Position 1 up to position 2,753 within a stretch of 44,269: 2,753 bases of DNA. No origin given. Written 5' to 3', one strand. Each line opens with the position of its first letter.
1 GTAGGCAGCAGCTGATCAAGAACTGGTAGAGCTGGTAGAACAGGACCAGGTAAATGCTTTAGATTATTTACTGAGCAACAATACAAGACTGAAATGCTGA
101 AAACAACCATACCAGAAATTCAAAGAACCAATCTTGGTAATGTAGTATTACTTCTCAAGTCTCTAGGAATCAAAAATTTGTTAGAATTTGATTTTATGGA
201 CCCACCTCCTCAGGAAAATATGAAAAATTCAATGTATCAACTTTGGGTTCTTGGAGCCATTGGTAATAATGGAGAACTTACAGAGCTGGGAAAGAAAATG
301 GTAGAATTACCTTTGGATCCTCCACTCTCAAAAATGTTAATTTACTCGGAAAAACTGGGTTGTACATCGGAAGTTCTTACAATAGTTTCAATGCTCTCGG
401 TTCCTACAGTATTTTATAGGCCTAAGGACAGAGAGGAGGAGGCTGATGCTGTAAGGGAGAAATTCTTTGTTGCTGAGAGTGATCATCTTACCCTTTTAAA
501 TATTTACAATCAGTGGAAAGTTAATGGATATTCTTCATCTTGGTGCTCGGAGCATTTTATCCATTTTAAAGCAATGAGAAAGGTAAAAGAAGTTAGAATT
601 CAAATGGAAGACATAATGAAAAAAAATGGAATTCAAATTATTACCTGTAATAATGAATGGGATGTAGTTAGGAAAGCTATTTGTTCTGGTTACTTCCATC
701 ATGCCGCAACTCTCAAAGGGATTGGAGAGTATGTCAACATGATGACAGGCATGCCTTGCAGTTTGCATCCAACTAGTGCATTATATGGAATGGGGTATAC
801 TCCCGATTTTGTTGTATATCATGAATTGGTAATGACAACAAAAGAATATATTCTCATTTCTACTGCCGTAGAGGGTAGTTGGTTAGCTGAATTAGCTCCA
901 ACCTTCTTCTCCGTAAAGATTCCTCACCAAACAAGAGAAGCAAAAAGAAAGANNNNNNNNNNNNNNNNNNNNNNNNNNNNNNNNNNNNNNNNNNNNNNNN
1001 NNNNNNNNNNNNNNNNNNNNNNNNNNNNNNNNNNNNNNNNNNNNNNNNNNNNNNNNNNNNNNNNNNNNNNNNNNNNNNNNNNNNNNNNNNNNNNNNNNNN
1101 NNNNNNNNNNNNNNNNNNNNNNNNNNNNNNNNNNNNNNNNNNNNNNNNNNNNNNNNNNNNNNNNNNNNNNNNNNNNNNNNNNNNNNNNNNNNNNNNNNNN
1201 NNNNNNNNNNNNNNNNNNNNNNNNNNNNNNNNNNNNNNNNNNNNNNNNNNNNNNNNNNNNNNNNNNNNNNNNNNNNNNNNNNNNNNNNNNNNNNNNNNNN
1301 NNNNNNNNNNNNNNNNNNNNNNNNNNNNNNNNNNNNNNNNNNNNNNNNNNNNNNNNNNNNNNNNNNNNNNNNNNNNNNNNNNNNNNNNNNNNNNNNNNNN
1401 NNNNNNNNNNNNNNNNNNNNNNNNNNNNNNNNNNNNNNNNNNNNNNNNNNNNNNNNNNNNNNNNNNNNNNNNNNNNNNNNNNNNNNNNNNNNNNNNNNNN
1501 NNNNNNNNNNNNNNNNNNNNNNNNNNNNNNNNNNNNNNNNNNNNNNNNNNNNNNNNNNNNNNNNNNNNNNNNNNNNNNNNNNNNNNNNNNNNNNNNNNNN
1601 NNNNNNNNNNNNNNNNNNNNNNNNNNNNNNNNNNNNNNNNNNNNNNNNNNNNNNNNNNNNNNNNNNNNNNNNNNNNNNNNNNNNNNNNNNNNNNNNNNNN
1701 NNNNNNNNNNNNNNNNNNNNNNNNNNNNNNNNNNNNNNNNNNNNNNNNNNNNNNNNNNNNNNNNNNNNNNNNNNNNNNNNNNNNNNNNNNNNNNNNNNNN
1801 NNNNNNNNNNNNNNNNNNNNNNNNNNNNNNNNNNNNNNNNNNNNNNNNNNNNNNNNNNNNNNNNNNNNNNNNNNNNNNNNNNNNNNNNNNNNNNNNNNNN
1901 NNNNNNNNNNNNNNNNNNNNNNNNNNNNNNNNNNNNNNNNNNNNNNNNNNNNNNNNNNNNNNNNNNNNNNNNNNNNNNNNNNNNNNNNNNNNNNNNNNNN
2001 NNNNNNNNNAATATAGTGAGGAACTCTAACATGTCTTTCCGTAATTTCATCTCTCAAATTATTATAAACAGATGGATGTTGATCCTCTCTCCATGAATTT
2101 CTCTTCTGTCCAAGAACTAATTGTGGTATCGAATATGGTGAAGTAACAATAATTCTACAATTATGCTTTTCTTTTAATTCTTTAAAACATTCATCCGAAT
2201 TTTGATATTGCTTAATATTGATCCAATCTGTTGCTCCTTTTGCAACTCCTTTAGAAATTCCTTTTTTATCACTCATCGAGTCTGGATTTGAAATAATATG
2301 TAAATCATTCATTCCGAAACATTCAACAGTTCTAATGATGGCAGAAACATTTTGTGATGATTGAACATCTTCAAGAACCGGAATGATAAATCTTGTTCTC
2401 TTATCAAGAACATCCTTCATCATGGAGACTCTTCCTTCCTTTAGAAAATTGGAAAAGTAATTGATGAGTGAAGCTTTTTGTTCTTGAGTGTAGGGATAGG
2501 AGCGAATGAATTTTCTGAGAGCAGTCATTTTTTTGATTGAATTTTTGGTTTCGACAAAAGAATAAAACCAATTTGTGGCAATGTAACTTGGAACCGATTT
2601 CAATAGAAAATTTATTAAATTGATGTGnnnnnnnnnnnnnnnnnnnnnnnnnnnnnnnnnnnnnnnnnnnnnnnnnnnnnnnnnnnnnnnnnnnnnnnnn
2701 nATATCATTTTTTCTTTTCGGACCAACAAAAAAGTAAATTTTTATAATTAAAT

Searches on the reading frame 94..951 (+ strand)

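Call 66: search_protein_families(library=pfam, proteins=[window:94-951:+], max_evalue=0.001)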
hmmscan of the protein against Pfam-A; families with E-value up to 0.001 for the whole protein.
window:94-951:+ (286 aa): 3 families
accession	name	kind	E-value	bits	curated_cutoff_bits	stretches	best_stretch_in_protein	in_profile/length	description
PF07717.22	OB_NTP_bind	-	9e-18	64.7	29.5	1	192-269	1-81/83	Oligonucleotide/oligosaccharide-binding (OB)-fold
PF21010.2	HA2_C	-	2.5e-15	57.2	21.3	1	75-134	1-77/77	Helicase associated domain (HA2), ratchet-like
PF04408.29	HA2_N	-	2.6e-09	37.4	21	1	49-74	4-29/29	Helicase associated domain (HA2), winged-helix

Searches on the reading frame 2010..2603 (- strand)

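Call 66: search_protein_families(library=pfam, proteins=[window:2010-2603:-], max_evalue=0.001)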
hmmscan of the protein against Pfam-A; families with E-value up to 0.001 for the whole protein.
window:2010-2603:- (198 aa): 1 family
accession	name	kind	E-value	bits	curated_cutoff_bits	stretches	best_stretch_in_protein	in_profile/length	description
PF00588.24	SpoU_methylase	-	1.4e-13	51.6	29.7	1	76-157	5-84/142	SpoU rRNA Methylase family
